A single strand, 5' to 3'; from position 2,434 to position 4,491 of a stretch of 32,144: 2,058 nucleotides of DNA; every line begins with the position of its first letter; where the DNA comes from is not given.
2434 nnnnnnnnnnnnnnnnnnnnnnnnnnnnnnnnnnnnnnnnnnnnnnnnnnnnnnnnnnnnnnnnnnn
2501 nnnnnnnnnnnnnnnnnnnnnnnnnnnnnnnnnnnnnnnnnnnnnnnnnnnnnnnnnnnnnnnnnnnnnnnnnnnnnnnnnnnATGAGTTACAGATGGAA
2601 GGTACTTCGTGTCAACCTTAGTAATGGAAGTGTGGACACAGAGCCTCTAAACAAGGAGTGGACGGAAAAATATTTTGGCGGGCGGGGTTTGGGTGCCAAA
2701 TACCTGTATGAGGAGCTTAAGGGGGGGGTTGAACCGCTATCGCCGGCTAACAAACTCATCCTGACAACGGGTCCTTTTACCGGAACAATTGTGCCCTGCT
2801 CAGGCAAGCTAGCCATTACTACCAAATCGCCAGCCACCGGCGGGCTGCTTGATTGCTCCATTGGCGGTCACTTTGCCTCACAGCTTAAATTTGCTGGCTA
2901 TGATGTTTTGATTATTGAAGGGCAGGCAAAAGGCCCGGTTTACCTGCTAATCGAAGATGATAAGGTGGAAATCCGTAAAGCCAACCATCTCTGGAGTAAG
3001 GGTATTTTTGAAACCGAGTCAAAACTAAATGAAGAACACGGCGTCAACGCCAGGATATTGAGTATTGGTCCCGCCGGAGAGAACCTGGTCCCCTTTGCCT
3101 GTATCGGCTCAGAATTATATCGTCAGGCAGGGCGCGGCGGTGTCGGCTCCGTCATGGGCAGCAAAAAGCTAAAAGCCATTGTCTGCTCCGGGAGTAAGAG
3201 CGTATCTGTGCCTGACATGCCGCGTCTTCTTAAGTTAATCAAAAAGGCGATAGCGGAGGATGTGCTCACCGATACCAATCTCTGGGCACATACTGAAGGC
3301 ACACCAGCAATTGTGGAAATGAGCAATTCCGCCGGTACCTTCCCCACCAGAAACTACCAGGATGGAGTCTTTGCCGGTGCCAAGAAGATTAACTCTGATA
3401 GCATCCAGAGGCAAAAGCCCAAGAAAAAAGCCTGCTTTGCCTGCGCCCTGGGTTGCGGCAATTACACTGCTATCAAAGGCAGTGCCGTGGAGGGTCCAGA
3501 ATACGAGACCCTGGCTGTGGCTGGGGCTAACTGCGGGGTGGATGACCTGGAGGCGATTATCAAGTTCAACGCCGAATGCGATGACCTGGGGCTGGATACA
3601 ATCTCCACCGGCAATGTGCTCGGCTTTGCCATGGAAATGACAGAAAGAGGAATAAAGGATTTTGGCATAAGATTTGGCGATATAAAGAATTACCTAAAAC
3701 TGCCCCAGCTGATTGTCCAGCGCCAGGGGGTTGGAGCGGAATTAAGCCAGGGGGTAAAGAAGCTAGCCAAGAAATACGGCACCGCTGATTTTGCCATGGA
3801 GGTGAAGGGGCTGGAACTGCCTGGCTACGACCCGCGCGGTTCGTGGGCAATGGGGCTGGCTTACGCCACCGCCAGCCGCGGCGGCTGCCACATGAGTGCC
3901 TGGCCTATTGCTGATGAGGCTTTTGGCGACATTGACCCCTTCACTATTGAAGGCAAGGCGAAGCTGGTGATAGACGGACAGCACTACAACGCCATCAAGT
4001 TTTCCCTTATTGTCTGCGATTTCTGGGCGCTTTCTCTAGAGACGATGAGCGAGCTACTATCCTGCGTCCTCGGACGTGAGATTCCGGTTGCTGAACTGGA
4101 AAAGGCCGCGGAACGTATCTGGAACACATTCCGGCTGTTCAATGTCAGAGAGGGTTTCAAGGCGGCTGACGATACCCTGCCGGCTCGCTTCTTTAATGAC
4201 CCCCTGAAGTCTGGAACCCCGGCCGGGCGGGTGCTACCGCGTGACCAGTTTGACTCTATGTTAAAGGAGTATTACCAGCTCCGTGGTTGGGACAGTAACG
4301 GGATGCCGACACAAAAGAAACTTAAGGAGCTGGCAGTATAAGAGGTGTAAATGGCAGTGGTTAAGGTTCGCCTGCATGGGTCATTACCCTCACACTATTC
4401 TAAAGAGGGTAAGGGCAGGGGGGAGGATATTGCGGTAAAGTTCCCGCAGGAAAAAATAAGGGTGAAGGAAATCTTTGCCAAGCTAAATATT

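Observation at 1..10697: Gene neighbourhood predicts a ferredoxin-linked (tungsten-type AOR) amine / omega-amino-acid oxidation module lacking any NAD-dependent aldehyde dehydrogenase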

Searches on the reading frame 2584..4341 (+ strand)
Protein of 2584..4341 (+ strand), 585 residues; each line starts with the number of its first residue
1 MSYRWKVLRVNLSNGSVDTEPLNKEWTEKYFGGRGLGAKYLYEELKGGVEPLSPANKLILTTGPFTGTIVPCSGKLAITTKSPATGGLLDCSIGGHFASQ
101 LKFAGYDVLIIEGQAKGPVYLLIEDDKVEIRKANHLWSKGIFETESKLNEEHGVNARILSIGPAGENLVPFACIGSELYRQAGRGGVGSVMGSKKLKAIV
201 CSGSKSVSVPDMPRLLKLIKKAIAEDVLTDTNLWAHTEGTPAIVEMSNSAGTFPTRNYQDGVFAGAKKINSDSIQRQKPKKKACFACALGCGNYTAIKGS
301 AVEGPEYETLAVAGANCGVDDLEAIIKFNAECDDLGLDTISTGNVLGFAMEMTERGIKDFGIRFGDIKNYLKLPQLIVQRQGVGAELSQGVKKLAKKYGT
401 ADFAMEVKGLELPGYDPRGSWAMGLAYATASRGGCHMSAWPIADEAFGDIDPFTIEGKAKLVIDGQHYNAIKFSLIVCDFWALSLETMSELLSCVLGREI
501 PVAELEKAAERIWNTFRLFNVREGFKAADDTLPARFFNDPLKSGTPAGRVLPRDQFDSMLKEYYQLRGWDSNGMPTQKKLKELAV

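Call 6: search_protein_families(library=pfam, proteins=[window:2584-4341:+])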
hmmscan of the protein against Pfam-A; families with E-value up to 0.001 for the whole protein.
window:2584-4341:+ (585 aa): 2 families
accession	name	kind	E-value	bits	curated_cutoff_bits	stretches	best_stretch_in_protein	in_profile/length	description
PF01314.23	AFOR_C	-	2.9e-125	418.9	27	1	221-583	8-383/385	Aldehyde ferredoxin oxidoreductase, domains 2 & 3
PF02730.20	AFOR_N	-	1.1e-80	270.6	29.8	1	6-203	2-198/199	Aldehyde ferredoxin oxidoreductase, N-terminal domain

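Call 8: search_protein_families(library=ncbifam, proteins=[window:2584-4341:+], max_evalue=0.00001)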
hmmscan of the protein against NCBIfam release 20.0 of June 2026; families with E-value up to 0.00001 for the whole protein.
window:2584-4341:+ (585 aa): 2 families
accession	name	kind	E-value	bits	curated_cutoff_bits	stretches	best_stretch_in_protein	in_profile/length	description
NF007354.0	PRK09849.1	equivalog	1.1e-76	258.9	868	1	5-227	10-230/703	aldehyde ferredoxin oxidoreductase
NF040818.1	GAPOR_Arch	equivalog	3.8e-15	55.2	1300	1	4-132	2-127/654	glyceraldehyde-3-phosphate:ferredoxin oxidoreductase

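Call 10: find_encoding_contigs(protein=window:2584-4341:+, flank=10000, max_places=10)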
Protein window:2584-4341:+ (585 aa): no gene with exactly this product is on record in the collection.

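Call 11: find_related_loci(query=window:2584-4338:+, collection=genome_contigs, flank=10000)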
Query window:2584-4338:+ (585 aa) in genome_contigs; peptide patterns used: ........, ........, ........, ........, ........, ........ (x = any residue, [..] = any of these).
335 stretches matched a pattern; 214 encode a relative of the query (tblastn E <= 1e-3); the best 80 are kept; 80 distinct loci.
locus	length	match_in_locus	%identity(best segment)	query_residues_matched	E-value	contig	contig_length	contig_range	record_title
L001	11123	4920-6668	81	1-583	0e+0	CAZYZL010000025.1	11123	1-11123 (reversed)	MAG TPA_asm: uncultured Dehalococcoidales bacterium isolate SRP098346_co1_430 genome assembly, contig: NODE_7356_length_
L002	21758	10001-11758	63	1-585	0e+0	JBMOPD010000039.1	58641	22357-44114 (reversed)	MAG: Bacillota bacterium isolate Betzabe_MAG119 MAG119_39, whole genome shotgun sequence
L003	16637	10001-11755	60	1-585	0e+0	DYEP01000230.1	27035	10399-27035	MAG TPA_asm: Symbiobacterium sp. isolate Tomsk_54_12 Tomsk_k141_70140, whole genome shotgun sequence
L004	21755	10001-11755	60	1-585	0e+0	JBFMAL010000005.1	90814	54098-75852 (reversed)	MAG: Bacillota bacterium isolate MAG137 MAG137_5, whole genome shotgun sequence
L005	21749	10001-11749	65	3-585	0e+0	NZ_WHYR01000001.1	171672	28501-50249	Desulfofundulus thermobenzoicus strain DSM 14055 NODE_1_length_171750_cov_73.8658, whole genome shotgun sequence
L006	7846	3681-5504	43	3-585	2e-160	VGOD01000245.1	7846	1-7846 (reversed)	MAG: Chloroflexi bacterium isolate K_DeepCast_250m_m2_061 K_DeepCast_250m_m2_061_Ga0194125_10020542, whole genome shotgu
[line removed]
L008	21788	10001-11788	44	3-585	3e-151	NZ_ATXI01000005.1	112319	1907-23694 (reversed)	Thermodesulfobacterium thermophilum DSM 1276 H529DRAFT_scaffold00005.5_C, whole genome shotgun sequence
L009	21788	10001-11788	44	3-585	5e-148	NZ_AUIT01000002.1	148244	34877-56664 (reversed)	Thermodesulfobacterium hveragerdense DSM 12571 G580DRAFT_scaffold00002.2_C, whole genome shotgun sequence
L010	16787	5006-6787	42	3-585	7e-145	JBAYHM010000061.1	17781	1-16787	MAG: Treponemataceae bacterium isolate SO_2016_GW1_15 scaffold05454_OW334_2016, whole genome shotgun sequence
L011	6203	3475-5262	42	3-585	4e-145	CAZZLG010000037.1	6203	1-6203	MAG TPA_asm: uncultured Thermodesulfatator sp. isolate binchicken_co25_102 genome assembly, contig: k141_119256, whole g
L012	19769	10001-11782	42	3-585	5e-144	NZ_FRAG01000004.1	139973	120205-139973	Paramaledivibacter caminithermalis DSM 15212, whole genome shotgun sequence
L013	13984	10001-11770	42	6-585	4e-144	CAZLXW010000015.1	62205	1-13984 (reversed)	MAG TPA_asm: uncultured Eubacteriales bacterium isolate SRP241341_co1_141 genome assembly, contig: NODE_598_length_62205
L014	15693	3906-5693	41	3-585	2e-143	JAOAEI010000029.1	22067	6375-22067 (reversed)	MAG: Caloramator sp. isolate SKW256 NODE_29_length_22067_cov_18.038154, whole genome shotgun sequence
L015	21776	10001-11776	42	1-583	5e-143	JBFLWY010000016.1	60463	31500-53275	MAG: Bacillota bacterium isolate MAG044 MAG044_16, whole genome shotgun sequence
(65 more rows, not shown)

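Call 14: find_homologous_proteins(query=window:2584-4338:+, max_evalue=1e-50)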
Query window:2584-4338:+ (585 aa): 7815 proteins with E <= 1e-50 among 8000 candidates; the best 120 are listed.
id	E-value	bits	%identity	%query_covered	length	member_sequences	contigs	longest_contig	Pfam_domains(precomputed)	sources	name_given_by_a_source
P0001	0.0e+0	1344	100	100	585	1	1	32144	PF02730.21,PF01314.24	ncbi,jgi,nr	ncbi:MAG: aldehyde ferredoxin oxidoreductase [Dehalococcoidia bacterium]|nr:MAG: aldehyde ferredoxin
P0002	0.0e+0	1271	94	100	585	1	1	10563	PF02730.21,PF01314.24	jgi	-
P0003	0.0e+0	1194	87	100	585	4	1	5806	PF02730.21,PF01314.24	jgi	jgi:aldehyde:ferredoxin oxidoreductase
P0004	0.0e+0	1150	84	100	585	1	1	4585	PF02730.21,PF01314.24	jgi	jgi:aldehyde:ferredoxin oxidoreductase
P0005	0.0e+0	1130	81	100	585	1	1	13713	PF02730.21,PF01314.24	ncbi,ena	-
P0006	0.0e+0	1129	83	100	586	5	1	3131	PF02730.21,PF01314.24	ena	-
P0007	0.0e+0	1123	82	100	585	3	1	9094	PF02730.21,PF01314.24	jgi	-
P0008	0.0e+0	1117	81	100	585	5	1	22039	PF02730.21,PF01314.24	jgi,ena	-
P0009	0.0e+0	1117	81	100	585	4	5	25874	PF02730.21,PF01314.24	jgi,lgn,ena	-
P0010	0.0e+0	1108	80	100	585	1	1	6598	PF02730.21,PF01314.24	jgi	-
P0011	0.0e+0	1104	79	100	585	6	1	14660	PF02730.21,PF01314.24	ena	-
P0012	0.0e+0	1093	78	100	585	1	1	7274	PF02730.21,PF01314.24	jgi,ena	-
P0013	0.0e+0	1091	78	100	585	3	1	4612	PF02730.21,PF01314.24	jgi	jgi:aldehyde:ferredoxin oxidoreductase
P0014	0.0e+0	1090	79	100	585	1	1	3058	PF02730.21,PF01314.24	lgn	-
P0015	0.0e+0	1088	79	100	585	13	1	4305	PF02730.21,PF01314.24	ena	-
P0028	0.0e+0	1014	72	100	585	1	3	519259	PF02730.21,PF01314.24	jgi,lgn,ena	-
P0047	8.5e-283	957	69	100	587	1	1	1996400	PF02730.21,PF01314.24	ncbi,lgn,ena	-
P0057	4.3e-257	873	62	100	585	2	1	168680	PF02730.21,PF01314.24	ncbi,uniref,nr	ncbi:aldehyde ferredoxin oxidoreductase family protein [Desulfurispora thermophila]|uniref:aldehyde 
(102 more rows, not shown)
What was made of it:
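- Tried and rejected: This returned nothing (call 10), although the protein is in the homology database as P0001 (call 14).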

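Call 15: find_encoding_contigs(protein=P0028, flank=9000, max_places=2)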
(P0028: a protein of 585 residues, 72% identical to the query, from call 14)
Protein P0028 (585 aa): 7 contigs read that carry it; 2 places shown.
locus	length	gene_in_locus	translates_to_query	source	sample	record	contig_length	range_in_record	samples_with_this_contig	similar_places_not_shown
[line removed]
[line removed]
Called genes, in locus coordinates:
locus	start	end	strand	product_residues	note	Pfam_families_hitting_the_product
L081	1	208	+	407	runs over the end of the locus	PF13183:Fer4_8, PF13534:Fer4_17 (weak), PF02754:CCG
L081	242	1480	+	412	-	PF03435:Sacchrp_dh_NADP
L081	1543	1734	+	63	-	-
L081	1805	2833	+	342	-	PF19328:DAP_DH_C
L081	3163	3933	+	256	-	PF01012:ETF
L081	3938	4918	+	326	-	PF01012:ETF, PF00766:ETF_alpha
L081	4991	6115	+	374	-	PF03435:Sacchrp_dh_NADP, PF16653:Sacchrp_dh_C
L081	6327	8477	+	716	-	PF02629:CoA_binding, PF13380:CoA_binding_2, PF13607:Succ_CoA_lig, PF13549:ATP-grasp_5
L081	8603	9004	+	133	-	PF13187:Fer4_9, PF13237:Fer4_10, PF14697:Fer4_21, PF12838:Fer4_7, PF13187:Fer4_9, PF25160:LdpA_Fe-S-bd, PF00037:Fer4, PF12837:Fer4_6, +11 more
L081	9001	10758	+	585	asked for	PF02730:AFOR_N, PF01314:AFOR_C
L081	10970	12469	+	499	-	PF11794:HpaB_N, PF03241:HpaB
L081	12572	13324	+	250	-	PF00106:adh_short, PF08659:KR, PF13561:adh_short_C2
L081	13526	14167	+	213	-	PF00571:CBS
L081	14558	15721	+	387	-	PF00989:PAS, PF08448:PAS_4, PF13426:PAS_9, PF08447:PAS_3, PF07730:HisKA_3, PF02518:HATPase_c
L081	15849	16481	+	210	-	PF00072:Response_reg, PF00196:GerE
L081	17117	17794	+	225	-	PF02607:B12-binding_2, PF02310:B12-binding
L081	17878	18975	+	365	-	PF01208:URO-D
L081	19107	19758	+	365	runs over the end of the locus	PF01208:URO-D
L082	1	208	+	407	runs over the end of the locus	PF13183:Fer4_8, PF13534:Fer4_17 (weak), PF02754:CCG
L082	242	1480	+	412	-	PF03435:Sacchrp_dh_NADP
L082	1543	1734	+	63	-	-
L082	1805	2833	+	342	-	PF19328:DAP_DH_C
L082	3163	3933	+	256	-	PF01012:ETF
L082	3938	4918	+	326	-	PF01012:ETF, PF00766:ETF_alpha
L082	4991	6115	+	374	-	PF03435:Sacchrp_dh_NADP, PF16653:Sacchrp_dh_C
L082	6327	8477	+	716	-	PF02629:CoA_binding, PF13380:CoA_binding_2, PF13607:Succ_CoA_lig, PF13549:ATP-grasp_5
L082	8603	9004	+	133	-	PF13187:Fer4_9, PF13237:Fer4_10, PF14697:Fer4_21, PF12838:Fer4_7, PF13187:Fer4_9, PF25160:LdpA_Fe-S-bd, PF00037:Fer4, PF12837:Fer4_6, +11 more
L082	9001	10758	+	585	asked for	PF02730:AFOR_N, PF01314:AFOR_C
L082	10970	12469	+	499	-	PF11794:HpaB_N, PF03241:HpaB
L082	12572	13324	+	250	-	PF00106:adh_short, PF08659:KR, PF13561:adh_short_C2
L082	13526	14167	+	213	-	PF00571:CBS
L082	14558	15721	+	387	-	PF00989:PAS, PF08448:PAS_4, PF13426:PAS_9, PF08447:PAS_3, PF07730:HisKA_3, PF02518:HATPase_c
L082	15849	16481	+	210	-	PF00072:Response_reg, PF00196:GerE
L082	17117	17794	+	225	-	PF02607:B12-binding_2, PF02310:B12-binding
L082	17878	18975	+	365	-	PF01208:URO-D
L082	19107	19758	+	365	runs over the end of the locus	PF01208:URO-D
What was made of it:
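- The clade AOR also sits in lysine- or ornithine-like contexts with Sacchrp_dh, DAP_DH_C, ETF and an AbfD-like HpaB gene in L081 (call 15).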

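Call 16: find_encoding_contigs(protein=P0047, flank=9000, max_places=2)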
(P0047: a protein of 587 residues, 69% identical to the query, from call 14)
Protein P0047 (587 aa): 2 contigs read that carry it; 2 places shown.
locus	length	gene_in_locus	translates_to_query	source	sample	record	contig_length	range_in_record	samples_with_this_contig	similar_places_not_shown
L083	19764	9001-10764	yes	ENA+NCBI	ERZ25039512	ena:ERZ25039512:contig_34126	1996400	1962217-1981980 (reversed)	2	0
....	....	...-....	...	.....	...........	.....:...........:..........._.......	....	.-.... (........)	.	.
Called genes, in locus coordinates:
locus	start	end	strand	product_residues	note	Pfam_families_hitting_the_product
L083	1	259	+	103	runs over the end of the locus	-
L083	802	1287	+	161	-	PF13336:AcetylCoA_hyd_C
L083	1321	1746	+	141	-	-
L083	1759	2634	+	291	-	PF07883:Cupin_2 (faint)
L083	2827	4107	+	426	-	PF00496:SBP_bac_5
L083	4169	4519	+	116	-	-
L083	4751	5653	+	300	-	PF19300:BPD_transp_1_N, PF00528:BPD_transp_1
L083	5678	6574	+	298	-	PF12911:OppC_N, PF00528:BPD_transp_1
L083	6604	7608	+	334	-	PF00005:ABC_tran, PF02463:SMC_N (weak), PF13304:AAA_21 (weak), PF08352:oligo_HPY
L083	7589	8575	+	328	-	PF00005:ABC_tran, PF13304:AAA_21 (faint), PF08352:oligo_HPY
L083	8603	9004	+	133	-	PF12838:Fer4_7 (weak), PF13183:Fer4_8 (weak), PF13187:Fer4_9 (weak), PF13237:Fer4_10, PF14697:Fer4_21, PF12838:Fer4_7, PF13187:Fer4_9 (weak), PF25160:LdpA_Fe-S-bd, +7 more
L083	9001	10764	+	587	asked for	PF02730:AFOR_N, PF01314:AFOR_C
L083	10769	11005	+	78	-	PF02597:ThiS (weak)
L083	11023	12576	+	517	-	PF07969:Amidohydro_3, PF01979:Amidohydro_1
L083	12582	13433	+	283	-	PF02737:3HCDH_N, PF03446:NAD_binding_2 (faint), PF00725:3HCDH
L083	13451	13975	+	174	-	-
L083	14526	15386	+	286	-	-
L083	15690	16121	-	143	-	PF00072:Response_reg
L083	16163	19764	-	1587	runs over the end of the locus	PF08447:PAS_3, PF00989:PAS, PF13426:PAS_9, PF00989:PAS, PF08447:PAS_3, PF13426:PAS_9, PF00512:HisKA, PF02518:HATPase_c, +6 more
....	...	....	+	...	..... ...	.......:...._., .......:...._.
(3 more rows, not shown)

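Call 17: find_encoding_contigs(protein=P0057, flank=9000, max_places=2)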
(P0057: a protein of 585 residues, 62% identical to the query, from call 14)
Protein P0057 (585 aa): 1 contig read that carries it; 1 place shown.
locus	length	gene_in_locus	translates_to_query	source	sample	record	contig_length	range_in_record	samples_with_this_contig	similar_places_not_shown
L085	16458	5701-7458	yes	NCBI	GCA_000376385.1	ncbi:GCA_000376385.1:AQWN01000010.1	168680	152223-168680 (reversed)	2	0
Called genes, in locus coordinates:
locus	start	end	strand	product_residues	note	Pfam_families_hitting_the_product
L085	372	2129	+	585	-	PF01979:Amidohydro_1, PF07969:Amidohydro_3 (weak), PF13382:Adenine_deam_C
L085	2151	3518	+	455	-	PF03594:BenE (weak), PF00860:Xan_ur_permease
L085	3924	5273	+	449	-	PF00202:Aminotran_3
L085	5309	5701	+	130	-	PF14697:Fer4_21 (faint), PF12838:Fer4_7 (weak), PF13237:Fer4_10 (weak), PF13187:Fer4_9, PF25160:LdpA_Fe-S-bd (weak), PF12797:Fer4_2 (weak), PF00037:Fer4, PF12837:Fer4_6 (weak), +3 more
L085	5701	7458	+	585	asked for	PF02730:AFOR_N, PF01314:AFOR_C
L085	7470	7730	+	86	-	PF14451:Ub-Mut7C (weak), PF02597:ThiS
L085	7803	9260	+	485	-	PF00324:AA_permease, PF13520:AA_permease_2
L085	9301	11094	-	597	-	PF13185:GAF_2 (weak), PF00989:PAS, PF08448:PAS_4, PF13188:PAS_8 (weak), PF13426:PAS_9, PF00158:Sigma54_activat, PF14532:Sigma54_activ_2, PF25601:AAA_lid_14, +1 more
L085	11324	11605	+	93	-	-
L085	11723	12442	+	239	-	PF01479:S4, PF00849:PseudoU_synth_2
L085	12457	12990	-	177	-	PF18955:DUF5698, PF10035:DUF2179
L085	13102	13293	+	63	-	PF07561:DUF1540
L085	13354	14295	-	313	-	PF00892:EamA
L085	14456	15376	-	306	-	PF02743:dCache_1, PF00672:HAMP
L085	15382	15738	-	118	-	PF02643:DUF192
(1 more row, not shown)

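Call 18: find_related_loci(query=window:2584-4338:+, collection=metagenome_contigs, flank=10000)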
Query window:2584-4338:+ (585 aa) in metagenome_contigs; peptide patterns used: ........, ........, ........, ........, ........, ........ (x = any residue, [..] = any of these).
437 stretches matched a pattern; 276 encode a relative of the query (tblastn E <= 1e-3); the best 80 are kept; 79 distinct loci.
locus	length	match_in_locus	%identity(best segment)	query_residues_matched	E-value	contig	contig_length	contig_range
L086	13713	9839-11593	81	1-585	0e+0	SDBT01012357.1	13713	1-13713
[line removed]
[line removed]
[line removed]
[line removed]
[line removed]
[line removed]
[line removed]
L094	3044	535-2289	77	1-585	0e+0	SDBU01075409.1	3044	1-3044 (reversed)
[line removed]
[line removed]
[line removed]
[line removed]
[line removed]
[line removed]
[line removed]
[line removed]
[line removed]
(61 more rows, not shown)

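Call 22: search_solved_structures(query=window:2584-4338:+, max_evalue=1e-10)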
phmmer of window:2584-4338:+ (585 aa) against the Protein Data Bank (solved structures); distinct sequences matched with E-value up to 1e-10: 9.
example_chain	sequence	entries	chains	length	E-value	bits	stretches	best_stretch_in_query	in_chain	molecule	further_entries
9mqx_D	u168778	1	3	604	9.2e-147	493.2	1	2-584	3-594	Aldehyde:ferredoxin oxidoreductase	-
1aor_A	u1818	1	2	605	2.1e-138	465.6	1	6-584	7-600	ALDEHYDE FERREDOXIN OXIDOREDUCTASE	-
8c0z_A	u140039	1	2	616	3e-129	435.4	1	2-583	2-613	Aldehyde:ferredoxin oxidoreductase,tungsten-containing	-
1b25_A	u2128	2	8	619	2.5e-124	419.2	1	5-583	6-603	PROTEIN (FORMALDEHYDE FERREDOXIN OXIDOREDUCTASE) | FORMALDEHYDE FERREDOXIN OXIDOREDUCTASE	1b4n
9g7j_A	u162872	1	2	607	9.5e-120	404.1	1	3-584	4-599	Aldehyde ferredoxin oxidoreductase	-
9q1t_A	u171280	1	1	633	4.4e-92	312.7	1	3-584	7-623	Tungsten-dependent aldehyde oxidoreductase WOR83 from Haloferax volcanii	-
6x6u_A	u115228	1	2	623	3.8e-68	233.7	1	2-584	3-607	Formaldehyde:ferredoxin oxidoreductase wor5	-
6x1o_A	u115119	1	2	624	3.9e-68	233.6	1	2-584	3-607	Formaldehyde:ferredoxin oxidoreductase wor5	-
4z3w_A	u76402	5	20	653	8e-55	189.7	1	7-400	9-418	Benzoyl-CoA reductase, putative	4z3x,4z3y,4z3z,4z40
